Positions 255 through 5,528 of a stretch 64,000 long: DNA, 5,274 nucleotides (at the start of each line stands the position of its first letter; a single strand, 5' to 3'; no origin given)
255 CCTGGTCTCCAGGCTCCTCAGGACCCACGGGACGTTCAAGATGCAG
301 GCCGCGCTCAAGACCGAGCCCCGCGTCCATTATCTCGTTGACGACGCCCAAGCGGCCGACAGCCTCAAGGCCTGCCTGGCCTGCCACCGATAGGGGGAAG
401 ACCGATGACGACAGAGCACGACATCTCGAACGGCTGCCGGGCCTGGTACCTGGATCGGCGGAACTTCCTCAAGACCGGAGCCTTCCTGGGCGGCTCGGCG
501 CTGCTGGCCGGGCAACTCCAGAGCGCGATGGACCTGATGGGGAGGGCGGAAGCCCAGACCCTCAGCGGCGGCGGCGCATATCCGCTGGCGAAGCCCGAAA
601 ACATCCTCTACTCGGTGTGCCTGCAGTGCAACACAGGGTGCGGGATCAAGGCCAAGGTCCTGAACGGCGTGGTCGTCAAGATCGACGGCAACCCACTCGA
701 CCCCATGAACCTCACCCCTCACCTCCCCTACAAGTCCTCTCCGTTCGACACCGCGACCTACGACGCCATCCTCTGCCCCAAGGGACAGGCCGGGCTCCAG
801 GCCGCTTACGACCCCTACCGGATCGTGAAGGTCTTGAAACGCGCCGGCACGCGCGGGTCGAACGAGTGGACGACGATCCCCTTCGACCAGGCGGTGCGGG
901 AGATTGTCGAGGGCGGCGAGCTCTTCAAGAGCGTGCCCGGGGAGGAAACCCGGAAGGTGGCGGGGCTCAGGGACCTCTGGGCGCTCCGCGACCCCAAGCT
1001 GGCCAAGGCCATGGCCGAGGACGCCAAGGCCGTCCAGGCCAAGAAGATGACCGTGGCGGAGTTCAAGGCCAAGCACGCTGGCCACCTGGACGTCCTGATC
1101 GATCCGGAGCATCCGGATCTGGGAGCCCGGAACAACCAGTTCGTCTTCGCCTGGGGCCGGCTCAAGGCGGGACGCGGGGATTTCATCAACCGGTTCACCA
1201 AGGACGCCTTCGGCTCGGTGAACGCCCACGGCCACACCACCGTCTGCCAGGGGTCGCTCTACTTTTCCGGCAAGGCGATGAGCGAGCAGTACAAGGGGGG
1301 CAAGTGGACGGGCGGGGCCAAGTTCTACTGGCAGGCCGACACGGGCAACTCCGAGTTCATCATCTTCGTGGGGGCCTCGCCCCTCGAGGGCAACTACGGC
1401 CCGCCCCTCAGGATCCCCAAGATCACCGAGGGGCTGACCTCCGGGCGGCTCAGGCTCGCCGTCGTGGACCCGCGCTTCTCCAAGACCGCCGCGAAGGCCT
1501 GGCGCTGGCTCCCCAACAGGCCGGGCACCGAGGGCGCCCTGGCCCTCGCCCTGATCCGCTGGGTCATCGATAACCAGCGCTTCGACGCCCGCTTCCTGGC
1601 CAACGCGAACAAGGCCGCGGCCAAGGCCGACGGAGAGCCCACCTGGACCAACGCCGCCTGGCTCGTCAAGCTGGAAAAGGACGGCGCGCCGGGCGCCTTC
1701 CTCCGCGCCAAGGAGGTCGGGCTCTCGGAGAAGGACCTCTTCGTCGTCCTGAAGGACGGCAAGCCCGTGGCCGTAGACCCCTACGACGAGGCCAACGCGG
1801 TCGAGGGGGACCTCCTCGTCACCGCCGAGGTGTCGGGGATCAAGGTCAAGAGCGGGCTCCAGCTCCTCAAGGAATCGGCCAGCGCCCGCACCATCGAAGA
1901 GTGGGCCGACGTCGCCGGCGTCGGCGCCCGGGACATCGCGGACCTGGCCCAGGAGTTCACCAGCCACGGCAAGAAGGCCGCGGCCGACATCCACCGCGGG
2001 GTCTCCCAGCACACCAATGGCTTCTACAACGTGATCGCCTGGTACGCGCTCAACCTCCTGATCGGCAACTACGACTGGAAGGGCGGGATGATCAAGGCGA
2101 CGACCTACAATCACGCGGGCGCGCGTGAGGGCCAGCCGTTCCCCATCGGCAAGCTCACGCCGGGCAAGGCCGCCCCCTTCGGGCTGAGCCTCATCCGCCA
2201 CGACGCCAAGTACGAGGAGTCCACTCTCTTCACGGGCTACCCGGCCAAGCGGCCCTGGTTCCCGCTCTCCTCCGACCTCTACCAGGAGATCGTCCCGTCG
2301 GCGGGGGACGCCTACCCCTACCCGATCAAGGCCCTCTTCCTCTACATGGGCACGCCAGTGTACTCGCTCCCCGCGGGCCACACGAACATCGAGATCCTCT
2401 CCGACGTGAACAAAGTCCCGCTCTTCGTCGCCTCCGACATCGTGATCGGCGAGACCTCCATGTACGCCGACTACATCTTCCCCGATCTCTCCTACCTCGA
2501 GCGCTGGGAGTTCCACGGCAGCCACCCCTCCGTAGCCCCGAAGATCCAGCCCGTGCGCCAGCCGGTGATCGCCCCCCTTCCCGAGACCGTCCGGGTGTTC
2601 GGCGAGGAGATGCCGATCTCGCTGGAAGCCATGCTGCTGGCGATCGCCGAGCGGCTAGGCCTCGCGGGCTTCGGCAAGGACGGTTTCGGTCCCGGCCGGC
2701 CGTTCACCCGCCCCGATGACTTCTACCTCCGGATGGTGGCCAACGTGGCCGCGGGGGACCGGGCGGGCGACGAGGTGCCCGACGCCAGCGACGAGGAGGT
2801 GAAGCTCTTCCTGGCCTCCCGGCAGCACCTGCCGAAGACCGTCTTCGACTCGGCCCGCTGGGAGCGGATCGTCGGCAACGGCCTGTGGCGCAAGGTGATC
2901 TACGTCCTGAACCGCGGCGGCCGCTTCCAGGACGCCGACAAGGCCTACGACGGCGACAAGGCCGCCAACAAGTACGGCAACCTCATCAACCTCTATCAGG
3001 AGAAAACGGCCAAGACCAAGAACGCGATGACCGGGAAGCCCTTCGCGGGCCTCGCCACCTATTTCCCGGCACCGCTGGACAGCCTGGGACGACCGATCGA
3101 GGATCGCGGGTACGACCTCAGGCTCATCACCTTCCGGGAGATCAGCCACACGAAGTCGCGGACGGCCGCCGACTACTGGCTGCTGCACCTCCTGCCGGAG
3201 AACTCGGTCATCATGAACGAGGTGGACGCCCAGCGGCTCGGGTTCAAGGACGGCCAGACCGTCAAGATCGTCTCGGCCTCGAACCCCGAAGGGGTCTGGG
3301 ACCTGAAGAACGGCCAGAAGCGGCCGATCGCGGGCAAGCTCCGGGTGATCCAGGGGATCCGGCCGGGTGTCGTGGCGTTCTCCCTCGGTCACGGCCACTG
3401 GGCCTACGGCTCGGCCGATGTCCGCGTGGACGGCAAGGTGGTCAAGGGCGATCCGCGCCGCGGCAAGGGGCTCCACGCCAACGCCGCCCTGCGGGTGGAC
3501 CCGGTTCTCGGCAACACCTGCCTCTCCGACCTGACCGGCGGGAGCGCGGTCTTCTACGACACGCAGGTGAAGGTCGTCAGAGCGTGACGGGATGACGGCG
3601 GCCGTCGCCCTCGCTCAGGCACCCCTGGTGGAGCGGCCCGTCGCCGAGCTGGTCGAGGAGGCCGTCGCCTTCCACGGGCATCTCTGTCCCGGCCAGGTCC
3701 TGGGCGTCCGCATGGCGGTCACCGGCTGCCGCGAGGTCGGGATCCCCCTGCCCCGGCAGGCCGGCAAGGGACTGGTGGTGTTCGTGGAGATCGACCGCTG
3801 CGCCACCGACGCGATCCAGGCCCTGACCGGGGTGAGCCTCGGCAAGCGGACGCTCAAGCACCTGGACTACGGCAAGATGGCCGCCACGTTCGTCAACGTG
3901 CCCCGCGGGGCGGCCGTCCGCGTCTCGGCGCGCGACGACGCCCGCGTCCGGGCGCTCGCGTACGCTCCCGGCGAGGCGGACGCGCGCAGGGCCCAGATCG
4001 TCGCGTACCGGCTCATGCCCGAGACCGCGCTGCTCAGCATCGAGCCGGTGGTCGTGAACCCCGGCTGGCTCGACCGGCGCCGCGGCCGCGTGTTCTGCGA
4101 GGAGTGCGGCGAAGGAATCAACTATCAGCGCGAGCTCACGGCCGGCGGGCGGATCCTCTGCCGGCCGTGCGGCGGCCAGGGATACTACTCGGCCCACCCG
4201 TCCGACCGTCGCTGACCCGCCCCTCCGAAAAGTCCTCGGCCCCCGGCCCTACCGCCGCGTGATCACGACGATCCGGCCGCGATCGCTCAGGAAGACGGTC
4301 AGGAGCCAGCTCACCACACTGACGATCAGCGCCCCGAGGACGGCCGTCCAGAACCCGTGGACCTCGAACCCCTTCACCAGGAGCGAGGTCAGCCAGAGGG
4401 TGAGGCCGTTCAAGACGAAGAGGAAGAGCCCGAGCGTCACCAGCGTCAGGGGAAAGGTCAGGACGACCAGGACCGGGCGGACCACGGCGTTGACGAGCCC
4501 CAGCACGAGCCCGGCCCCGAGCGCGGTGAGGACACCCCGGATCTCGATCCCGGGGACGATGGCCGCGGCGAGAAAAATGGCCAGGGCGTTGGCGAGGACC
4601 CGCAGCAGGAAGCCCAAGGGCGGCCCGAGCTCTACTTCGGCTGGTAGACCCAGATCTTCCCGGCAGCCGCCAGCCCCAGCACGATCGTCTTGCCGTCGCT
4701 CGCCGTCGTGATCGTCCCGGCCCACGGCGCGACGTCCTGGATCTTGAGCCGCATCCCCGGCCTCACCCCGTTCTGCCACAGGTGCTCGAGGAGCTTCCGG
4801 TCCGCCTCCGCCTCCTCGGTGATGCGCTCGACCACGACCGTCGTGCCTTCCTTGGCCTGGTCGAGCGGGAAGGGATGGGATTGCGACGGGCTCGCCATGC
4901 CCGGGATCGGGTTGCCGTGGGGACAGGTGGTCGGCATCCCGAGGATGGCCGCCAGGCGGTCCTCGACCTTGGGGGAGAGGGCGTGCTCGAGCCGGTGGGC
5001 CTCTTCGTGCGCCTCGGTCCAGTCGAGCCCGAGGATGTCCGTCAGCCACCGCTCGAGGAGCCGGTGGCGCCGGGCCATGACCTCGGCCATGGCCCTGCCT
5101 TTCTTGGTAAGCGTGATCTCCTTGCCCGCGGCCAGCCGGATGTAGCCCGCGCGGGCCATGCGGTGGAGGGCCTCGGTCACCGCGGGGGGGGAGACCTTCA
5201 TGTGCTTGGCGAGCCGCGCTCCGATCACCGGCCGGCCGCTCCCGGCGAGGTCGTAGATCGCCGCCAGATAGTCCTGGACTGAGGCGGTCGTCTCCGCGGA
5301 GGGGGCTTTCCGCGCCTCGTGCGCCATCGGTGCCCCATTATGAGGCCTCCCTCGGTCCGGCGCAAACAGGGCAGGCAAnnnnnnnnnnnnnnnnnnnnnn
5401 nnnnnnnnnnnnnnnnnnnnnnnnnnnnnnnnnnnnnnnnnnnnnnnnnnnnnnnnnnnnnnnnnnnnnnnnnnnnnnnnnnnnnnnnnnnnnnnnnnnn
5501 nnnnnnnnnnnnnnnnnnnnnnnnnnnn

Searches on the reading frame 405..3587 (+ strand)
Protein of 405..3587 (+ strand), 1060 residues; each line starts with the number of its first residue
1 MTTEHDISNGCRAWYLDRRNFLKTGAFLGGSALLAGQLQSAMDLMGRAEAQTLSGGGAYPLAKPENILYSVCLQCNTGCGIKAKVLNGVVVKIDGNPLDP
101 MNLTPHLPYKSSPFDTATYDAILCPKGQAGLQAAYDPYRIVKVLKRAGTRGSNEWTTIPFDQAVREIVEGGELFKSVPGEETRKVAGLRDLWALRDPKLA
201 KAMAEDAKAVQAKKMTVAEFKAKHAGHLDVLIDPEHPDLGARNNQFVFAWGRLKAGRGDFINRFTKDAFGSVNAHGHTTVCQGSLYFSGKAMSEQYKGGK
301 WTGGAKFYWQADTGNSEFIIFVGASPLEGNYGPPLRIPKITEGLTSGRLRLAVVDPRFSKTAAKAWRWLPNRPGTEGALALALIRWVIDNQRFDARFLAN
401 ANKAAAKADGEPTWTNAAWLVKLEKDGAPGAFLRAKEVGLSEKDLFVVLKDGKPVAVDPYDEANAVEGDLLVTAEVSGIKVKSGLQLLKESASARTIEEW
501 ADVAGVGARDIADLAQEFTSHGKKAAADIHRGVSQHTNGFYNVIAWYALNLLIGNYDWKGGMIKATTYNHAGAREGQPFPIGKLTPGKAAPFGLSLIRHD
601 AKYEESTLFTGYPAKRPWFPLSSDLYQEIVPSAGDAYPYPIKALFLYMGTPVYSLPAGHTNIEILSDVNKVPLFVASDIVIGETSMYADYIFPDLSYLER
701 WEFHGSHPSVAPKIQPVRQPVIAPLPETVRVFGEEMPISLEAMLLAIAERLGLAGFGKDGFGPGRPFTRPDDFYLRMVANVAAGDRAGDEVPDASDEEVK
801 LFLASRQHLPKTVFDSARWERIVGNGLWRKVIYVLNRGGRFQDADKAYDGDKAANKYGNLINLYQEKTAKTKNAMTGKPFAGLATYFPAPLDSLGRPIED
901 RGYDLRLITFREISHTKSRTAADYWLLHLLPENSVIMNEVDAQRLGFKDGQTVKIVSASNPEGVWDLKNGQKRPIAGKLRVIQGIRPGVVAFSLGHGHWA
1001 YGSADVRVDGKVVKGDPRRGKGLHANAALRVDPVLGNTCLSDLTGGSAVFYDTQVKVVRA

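Call 77: search_protein_families(library=pfam, proteins=[window:405-3587:+], max_evalue=0.000001)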
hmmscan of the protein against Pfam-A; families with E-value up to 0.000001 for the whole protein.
window:405-3587:+ (1060 aa): 3 families
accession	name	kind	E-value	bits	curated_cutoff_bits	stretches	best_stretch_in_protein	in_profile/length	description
PF00384.28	Molybdopterin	-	1e-12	48.2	24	1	312-704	104-320/353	Molybdopterin oxidoreductase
PF01568.27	Molydop_binding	-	3.9e-08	33.7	26.8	1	905-998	1-82/110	Molydopterin dinucleotide binding domain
PF04879.21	Molybdop_Fe4S4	-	1.6e-07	31.6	22.7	0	69-135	5-54/55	Molybdopterin oxidoreductase Fe4S4 domain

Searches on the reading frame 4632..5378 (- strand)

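Call 77: search_protein_families(library=pfam, proteins=[window:4632-5378:-], max_evalue=0.000001)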
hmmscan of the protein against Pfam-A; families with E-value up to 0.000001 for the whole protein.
window:4632-5378:- (248 aa): 3 families
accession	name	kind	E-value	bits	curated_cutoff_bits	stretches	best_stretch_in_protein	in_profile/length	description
PF02742.21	Fe_dep_repr_C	-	1.4e-31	108.8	27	1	91-159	1-69/70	Iron dependent repressor, metal binding and dimerisation domain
PF01325.25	Fe_dep_repress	-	3e-13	50.2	26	1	30-81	2-53/60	Iron dependent repressor, N-terminal DNA binding domain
PF04023.20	FeoA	-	4.6e-13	49.5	23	1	171-244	2-72/74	FeoA domain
